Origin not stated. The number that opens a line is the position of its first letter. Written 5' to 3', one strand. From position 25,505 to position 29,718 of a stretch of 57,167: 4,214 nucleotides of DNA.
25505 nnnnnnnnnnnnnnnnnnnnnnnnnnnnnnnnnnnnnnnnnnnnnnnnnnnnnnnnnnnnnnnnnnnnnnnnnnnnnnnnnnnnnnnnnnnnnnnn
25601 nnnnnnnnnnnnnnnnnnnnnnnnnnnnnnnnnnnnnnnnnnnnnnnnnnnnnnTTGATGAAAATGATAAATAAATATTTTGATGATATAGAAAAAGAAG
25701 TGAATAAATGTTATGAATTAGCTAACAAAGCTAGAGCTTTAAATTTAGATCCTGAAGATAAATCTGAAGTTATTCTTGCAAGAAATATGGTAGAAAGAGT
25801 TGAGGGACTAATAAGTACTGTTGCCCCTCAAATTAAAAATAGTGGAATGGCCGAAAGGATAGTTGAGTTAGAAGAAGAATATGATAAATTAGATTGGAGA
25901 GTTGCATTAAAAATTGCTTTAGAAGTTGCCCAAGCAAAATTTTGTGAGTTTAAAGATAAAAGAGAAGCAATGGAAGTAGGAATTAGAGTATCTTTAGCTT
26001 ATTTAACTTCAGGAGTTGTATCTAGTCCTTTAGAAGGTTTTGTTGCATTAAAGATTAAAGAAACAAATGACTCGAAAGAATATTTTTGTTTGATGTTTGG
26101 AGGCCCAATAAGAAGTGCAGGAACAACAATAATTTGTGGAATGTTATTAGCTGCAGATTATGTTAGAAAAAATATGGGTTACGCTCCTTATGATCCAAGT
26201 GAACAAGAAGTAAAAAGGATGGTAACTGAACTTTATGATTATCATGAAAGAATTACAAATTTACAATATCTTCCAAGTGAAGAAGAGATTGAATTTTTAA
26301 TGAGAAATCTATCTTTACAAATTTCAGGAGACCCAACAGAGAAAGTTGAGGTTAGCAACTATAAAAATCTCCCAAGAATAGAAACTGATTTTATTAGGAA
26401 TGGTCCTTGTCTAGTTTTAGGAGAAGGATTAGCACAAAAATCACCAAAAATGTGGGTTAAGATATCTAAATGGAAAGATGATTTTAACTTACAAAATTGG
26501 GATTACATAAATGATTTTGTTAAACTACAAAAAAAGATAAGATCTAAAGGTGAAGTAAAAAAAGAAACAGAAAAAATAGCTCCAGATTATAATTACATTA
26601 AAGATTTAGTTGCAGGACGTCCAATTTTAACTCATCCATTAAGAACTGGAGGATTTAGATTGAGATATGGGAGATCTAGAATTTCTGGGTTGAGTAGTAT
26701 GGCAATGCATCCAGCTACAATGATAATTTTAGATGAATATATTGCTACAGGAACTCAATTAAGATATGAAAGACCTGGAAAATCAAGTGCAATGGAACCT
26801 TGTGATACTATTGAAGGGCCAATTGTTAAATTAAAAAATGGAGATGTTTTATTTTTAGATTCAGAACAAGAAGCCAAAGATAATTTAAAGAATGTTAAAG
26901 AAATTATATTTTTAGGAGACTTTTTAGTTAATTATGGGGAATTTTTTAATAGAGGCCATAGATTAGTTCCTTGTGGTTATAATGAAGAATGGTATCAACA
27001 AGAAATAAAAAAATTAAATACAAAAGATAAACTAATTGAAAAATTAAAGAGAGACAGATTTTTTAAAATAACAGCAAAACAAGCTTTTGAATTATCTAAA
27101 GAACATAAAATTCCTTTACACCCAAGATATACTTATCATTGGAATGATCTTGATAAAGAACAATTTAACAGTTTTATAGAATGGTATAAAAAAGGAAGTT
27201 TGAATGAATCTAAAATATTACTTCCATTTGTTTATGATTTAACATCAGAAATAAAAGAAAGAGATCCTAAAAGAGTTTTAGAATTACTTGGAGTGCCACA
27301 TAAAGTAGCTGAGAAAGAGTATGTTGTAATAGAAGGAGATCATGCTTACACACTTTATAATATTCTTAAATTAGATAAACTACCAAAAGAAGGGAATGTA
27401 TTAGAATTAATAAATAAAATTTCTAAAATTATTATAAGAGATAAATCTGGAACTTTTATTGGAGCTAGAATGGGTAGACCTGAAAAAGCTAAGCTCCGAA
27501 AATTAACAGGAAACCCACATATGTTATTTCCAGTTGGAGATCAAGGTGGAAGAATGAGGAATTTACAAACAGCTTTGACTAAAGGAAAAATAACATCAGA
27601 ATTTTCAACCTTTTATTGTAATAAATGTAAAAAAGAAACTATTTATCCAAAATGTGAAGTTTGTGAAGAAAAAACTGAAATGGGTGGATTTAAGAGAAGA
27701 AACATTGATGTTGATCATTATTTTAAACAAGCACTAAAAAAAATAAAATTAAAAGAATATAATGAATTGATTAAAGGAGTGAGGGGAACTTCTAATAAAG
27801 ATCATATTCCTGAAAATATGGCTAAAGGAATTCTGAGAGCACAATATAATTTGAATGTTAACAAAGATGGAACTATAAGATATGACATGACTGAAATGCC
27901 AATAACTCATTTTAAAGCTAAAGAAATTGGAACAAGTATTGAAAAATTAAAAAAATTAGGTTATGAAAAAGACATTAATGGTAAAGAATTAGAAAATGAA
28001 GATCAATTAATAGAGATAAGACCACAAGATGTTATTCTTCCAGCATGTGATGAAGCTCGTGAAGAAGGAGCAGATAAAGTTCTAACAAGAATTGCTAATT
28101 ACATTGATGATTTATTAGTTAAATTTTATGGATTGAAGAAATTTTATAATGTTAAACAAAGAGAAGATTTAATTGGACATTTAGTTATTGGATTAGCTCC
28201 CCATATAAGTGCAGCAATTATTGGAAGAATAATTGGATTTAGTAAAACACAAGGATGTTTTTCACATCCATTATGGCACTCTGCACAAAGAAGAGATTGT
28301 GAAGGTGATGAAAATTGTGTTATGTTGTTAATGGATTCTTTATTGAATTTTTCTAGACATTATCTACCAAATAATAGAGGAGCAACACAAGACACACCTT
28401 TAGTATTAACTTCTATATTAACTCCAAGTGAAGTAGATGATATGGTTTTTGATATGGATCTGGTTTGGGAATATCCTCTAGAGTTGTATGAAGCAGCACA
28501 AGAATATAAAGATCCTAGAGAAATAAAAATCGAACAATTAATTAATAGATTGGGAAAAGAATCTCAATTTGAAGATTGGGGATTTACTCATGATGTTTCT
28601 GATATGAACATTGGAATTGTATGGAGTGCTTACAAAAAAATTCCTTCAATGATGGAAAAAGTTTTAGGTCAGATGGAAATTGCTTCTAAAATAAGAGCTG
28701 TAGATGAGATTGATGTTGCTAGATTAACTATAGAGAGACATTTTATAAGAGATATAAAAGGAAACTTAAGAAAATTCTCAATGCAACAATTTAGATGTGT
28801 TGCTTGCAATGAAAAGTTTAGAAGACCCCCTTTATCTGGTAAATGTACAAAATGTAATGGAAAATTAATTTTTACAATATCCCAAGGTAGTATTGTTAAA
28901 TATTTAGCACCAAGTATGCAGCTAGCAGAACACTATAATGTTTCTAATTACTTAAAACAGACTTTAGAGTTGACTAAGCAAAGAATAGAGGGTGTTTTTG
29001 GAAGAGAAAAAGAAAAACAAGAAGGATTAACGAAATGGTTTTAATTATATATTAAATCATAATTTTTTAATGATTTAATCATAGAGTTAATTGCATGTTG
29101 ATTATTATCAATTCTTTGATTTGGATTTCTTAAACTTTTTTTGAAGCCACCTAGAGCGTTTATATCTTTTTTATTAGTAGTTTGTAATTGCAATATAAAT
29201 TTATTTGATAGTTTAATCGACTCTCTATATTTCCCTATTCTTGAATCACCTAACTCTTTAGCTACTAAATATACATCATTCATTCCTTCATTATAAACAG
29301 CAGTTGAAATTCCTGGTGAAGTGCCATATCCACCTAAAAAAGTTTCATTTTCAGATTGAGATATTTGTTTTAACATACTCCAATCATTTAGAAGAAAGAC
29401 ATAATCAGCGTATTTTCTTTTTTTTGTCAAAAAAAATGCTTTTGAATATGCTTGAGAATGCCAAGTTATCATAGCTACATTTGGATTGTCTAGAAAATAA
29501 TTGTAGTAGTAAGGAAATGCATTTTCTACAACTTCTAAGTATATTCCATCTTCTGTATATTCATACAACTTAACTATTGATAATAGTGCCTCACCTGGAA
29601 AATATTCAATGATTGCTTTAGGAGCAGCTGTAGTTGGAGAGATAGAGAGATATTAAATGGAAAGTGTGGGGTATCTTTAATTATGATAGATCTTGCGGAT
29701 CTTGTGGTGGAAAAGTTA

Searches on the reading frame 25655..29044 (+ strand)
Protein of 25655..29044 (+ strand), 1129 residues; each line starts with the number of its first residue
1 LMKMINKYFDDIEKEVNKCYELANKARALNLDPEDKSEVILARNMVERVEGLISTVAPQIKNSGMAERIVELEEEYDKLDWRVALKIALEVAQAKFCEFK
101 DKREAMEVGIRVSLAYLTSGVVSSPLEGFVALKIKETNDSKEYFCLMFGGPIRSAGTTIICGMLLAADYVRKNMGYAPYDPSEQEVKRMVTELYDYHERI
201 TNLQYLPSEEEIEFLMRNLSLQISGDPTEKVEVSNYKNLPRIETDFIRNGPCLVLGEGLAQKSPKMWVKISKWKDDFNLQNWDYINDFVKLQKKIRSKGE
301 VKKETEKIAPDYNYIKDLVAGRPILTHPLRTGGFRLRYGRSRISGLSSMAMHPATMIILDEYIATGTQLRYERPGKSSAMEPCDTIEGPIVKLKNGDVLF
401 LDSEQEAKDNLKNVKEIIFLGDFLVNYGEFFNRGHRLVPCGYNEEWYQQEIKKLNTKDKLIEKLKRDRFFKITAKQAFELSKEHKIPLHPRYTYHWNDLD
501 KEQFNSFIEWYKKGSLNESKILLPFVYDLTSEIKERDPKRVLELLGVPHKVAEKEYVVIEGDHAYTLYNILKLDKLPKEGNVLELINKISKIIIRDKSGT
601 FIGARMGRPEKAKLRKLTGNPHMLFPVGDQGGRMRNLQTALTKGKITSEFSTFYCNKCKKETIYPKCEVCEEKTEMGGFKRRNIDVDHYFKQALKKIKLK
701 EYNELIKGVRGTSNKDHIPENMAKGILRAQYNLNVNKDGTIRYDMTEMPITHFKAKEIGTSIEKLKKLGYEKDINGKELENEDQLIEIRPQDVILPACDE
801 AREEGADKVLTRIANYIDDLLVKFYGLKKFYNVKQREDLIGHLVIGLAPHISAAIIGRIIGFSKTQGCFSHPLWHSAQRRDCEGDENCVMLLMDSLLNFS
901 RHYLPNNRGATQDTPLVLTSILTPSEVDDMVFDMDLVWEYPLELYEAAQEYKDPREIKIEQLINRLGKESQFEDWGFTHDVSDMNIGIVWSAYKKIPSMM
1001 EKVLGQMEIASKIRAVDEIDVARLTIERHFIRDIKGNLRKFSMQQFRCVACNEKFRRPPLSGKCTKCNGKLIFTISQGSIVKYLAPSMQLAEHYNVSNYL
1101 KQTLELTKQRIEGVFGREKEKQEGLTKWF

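Call 11: search_protein_families(library=pfam, proteins=[window:25655-29044:+], max_evalue=0.01)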
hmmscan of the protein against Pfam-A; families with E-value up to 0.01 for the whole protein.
window:25655-29044:+ (1129 aa): 3 families
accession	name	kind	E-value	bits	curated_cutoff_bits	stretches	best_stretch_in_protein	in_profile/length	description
PF24846.1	PolC_DP2_cat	-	2.1e-122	408.2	24.3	1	703-1002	5-299/299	DNA polymerase II large subunit DP2, catalytic domain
PF24844.1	PolC_DP2_central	-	5.9e-118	394.4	24.3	1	303-685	3-369/372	DNA polymerase II large subunit DP2, central domain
PF03833.19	PolC_DP2_N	-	1.1e-78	264.5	24.3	1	7-290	1-270/271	DNA polymerase II large subunit DP2, N-terminal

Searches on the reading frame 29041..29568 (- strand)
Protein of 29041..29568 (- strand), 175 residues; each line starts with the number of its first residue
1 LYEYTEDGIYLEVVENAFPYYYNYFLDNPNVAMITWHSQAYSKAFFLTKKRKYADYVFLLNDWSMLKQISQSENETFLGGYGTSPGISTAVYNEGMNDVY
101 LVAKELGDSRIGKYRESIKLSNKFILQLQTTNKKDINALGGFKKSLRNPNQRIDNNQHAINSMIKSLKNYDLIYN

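Call 108: find_encoding_contigs(protein=window:29041-29568:-, flank=3000, max_places=6)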
Protein window:29041-29568:- (175 aa): 6 contigs read that carry it; 5 places shown.
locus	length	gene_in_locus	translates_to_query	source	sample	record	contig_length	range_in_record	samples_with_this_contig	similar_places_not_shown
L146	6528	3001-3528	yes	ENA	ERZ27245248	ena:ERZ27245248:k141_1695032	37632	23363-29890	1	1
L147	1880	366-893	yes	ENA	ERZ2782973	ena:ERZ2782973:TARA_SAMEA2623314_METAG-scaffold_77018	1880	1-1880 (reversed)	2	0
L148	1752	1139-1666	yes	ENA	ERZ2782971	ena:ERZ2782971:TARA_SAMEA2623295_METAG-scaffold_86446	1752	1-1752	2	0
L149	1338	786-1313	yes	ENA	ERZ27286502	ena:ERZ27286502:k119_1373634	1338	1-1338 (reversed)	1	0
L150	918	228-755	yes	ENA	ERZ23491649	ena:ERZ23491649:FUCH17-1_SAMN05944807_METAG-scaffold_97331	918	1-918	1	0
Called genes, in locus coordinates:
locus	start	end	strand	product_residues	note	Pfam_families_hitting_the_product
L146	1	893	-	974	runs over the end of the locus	PF11617:Cu-binding_MopE, PF18884:TSP3_bac (weak)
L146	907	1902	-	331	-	-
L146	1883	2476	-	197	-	-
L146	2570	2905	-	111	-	-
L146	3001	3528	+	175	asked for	-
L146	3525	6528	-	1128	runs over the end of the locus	PF03833:PolC_DP2_N, PF24844:PolC_DP2_central, PF24846:PolC_DP2_cat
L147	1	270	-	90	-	?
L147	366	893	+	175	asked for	-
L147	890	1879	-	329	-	?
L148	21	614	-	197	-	-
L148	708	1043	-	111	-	-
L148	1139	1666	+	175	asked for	-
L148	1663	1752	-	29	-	?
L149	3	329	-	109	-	?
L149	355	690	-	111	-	-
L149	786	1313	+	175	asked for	-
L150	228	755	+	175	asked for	-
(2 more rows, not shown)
